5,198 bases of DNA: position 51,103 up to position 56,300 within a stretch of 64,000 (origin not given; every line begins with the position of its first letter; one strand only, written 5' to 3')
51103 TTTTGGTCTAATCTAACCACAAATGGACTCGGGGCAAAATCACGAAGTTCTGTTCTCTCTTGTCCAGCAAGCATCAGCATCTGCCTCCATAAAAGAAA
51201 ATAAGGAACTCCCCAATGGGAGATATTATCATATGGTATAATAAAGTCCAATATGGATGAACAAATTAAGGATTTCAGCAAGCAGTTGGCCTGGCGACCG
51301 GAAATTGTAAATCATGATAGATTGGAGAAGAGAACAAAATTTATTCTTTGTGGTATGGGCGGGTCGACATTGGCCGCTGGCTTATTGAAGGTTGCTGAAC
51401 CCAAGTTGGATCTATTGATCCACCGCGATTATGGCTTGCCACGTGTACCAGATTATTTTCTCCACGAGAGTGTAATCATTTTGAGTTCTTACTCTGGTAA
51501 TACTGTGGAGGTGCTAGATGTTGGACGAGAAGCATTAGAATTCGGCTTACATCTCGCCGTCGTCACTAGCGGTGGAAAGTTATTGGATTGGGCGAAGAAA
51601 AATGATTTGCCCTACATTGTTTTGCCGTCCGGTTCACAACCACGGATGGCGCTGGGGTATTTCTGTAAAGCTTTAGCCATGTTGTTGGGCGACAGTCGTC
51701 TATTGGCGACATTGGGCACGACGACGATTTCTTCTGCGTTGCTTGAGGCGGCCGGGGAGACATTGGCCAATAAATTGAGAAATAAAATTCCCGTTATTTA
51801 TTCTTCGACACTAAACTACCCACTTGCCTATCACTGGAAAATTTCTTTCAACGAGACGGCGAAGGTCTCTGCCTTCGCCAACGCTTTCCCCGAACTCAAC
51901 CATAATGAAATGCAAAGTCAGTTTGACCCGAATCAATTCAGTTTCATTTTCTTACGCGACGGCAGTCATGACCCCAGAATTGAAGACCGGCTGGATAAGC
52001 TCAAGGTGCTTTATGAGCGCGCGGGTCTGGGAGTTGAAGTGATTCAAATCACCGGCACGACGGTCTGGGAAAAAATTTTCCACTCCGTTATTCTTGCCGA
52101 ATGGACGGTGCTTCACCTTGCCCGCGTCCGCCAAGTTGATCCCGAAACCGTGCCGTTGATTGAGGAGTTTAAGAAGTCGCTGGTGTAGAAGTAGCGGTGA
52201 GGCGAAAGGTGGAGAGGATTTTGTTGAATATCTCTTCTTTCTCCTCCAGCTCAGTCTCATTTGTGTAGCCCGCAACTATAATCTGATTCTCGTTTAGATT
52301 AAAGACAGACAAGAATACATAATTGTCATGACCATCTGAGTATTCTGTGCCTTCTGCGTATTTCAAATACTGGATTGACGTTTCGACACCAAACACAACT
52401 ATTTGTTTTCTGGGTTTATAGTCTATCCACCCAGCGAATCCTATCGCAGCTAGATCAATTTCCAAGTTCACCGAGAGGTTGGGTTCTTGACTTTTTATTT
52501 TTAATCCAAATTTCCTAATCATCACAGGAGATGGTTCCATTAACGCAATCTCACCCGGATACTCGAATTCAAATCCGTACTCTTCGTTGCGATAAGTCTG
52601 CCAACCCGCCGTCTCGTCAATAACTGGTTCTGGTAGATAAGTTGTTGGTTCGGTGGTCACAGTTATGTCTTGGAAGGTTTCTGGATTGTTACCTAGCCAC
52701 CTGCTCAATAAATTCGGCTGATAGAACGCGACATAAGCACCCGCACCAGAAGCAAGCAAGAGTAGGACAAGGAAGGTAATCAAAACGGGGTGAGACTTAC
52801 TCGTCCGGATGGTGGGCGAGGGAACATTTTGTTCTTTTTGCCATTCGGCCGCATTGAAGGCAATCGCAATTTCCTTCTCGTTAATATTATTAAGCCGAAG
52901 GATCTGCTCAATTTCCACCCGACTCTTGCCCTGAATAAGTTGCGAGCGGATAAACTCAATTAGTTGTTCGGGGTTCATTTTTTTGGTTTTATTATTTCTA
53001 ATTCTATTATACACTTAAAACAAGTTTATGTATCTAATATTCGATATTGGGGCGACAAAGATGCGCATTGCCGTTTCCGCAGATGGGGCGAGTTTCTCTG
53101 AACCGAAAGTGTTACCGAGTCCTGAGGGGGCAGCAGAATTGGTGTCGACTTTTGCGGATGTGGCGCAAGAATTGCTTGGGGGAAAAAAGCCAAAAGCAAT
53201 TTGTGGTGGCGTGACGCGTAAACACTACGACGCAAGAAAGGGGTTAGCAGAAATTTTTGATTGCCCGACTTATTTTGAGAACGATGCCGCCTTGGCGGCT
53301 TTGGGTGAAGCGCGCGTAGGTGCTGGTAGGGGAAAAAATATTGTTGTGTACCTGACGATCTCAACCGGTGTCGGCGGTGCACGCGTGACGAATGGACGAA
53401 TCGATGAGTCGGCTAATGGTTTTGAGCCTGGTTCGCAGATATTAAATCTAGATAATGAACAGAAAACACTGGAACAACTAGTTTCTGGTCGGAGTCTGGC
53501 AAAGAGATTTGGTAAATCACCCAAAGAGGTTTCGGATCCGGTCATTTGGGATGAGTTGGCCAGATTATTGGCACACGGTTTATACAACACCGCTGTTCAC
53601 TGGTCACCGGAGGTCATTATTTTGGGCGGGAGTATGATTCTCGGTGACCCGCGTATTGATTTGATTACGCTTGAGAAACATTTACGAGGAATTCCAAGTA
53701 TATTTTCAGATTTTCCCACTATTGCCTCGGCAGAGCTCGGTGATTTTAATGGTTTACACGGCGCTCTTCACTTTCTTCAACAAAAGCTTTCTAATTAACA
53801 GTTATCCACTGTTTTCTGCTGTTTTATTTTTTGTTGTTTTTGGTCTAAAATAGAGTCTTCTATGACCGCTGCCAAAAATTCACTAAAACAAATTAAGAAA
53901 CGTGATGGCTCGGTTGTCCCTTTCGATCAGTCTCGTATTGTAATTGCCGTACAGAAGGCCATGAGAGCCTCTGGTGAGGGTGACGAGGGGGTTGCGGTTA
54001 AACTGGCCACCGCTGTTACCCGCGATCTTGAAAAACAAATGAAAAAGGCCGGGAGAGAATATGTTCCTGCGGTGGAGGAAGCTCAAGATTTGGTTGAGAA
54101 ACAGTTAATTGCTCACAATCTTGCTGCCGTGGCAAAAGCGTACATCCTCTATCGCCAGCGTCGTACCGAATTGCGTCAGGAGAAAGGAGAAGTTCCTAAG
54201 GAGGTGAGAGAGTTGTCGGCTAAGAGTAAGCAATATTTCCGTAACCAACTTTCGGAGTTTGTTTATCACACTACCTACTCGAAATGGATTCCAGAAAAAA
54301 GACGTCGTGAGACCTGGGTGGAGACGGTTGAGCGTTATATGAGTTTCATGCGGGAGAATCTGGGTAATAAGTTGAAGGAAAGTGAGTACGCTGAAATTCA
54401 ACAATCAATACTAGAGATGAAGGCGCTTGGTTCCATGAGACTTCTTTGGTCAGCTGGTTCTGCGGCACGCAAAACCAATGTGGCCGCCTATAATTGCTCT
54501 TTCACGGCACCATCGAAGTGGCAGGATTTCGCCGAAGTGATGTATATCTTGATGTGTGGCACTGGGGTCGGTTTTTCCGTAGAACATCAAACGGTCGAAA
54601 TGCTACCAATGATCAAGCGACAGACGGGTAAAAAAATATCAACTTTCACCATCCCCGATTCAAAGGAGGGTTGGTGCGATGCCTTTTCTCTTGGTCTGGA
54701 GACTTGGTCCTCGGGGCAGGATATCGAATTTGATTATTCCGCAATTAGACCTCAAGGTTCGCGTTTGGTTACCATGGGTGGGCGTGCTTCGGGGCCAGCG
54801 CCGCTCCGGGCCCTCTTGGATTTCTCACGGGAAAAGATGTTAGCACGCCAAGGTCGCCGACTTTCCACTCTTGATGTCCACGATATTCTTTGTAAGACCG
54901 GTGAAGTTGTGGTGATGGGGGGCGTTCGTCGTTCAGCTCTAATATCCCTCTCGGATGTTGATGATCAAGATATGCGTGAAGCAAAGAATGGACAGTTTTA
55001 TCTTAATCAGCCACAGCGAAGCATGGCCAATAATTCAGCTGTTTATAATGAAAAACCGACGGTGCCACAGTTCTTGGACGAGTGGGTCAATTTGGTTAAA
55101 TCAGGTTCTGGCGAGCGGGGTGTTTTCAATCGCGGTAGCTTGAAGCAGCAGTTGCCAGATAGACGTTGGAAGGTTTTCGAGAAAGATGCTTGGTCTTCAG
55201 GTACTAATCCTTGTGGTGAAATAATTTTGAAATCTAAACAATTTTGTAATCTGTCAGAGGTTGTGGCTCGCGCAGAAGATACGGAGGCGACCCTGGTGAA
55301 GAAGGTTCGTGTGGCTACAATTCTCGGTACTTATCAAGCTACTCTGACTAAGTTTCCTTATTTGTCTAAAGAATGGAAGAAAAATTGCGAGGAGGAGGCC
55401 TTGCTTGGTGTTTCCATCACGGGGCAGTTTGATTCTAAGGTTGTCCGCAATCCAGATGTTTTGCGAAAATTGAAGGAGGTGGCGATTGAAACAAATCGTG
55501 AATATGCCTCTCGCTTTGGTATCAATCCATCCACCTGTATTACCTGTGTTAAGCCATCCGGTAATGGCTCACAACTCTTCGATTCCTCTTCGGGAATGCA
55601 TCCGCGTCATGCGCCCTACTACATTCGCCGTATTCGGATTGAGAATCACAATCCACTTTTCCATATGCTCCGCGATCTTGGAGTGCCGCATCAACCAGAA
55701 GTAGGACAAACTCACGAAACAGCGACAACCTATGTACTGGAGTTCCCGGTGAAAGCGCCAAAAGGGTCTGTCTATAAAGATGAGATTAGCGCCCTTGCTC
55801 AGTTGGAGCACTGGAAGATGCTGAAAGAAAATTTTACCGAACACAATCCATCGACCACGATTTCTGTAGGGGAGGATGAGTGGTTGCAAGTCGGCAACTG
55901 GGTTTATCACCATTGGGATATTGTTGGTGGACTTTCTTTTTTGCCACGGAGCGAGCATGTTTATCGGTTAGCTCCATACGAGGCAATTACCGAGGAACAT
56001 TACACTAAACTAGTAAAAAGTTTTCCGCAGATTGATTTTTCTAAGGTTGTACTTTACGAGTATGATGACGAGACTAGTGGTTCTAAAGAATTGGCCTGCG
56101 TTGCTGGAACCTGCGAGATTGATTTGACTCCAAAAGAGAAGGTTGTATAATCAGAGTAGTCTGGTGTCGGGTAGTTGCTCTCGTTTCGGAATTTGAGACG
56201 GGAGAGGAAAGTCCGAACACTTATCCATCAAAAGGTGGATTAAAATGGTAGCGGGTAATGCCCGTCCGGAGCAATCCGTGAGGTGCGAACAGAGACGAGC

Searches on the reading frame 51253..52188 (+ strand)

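Call 64: search_protein_families(library=pfam, proteins=[window:51253-52188:+], max_evalue=0.0001)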
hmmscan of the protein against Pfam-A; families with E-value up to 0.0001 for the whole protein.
window:51253-52188:+ (311 aa): 1 family
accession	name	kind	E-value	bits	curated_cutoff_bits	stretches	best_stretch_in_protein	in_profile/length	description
PF10432.14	bact-PGI_C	-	7.1e-35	120.6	24.5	1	168-310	5-151/151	Bacterial phospho-glucose isomerase C-terminal SIS domain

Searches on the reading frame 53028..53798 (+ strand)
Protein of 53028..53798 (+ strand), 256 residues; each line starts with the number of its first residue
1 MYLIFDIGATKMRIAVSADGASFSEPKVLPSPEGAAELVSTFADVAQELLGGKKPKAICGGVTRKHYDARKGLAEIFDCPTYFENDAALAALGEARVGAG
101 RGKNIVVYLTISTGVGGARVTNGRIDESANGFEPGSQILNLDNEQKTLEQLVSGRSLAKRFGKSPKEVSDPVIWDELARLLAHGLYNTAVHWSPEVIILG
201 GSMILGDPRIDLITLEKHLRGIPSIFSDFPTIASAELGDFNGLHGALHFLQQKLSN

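Call 64: search_protein_families(library=pfam, proteins=[window:53028-53798:+], max_evalue=0.0001)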
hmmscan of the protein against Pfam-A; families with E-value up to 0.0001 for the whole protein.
window:53028-53798:+ (256 aa): 1 family
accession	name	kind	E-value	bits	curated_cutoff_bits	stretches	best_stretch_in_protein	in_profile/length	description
PF00480.26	ROK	-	1.6e-23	84.1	22.9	1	65-252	84-293/294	ROK family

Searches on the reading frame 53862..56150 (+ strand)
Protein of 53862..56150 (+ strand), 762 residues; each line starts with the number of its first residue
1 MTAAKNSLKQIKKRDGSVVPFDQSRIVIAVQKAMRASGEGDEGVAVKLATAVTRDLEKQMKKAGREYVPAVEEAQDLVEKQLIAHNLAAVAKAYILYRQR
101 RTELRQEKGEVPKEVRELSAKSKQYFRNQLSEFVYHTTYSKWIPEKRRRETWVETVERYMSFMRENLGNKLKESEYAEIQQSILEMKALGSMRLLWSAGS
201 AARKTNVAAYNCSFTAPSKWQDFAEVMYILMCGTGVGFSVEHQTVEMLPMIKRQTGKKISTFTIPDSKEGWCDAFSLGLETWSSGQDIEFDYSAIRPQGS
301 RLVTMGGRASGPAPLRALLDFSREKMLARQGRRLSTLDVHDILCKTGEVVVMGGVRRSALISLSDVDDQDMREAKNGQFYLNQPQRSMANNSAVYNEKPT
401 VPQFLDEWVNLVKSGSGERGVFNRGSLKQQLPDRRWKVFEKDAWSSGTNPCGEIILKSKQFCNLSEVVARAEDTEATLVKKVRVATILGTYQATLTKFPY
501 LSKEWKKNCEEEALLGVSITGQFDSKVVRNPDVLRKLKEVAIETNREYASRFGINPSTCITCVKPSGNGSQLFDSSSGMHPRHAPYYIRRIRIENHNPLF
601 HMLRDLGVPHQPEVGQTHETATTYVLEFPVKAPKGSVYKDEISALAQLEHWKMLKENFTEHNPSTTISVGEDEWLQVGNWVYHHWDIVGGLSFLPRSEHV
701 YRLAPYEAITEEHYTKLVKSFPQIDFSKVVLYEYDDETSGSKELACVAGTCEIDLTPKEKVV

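Call 64: search_protein_families(library=pfam, proteins=[window:53862-56150:+], max_evalue=0.0001)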
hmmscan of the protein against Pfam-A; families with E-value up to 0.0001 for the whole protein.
window:53862-56150:+ (762 aa): 4 families
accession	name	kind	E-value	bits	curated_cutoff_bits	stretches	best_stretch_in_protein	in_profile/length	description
PF03477.21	ATP-cone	-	3e-20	73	25.8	1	10-103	2-88/88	ATP cone domain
PF17975.6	RNR_Alpha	-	3.3e-10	40.8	26.4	1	121-200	11-101/101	Ribonucleotide reductase alpha domain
PF21995.1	RNR-II_ins_dom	-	1.4e-07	32.1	27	1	257-319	32-100/107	B12-dependent ribonucleotide reductase, insertion domain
PF02867.20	Ribonuc_red_lgC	-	7.4e-05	22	23.9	0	446-468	207-233/523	Ribonucleotide reductase, barrel domain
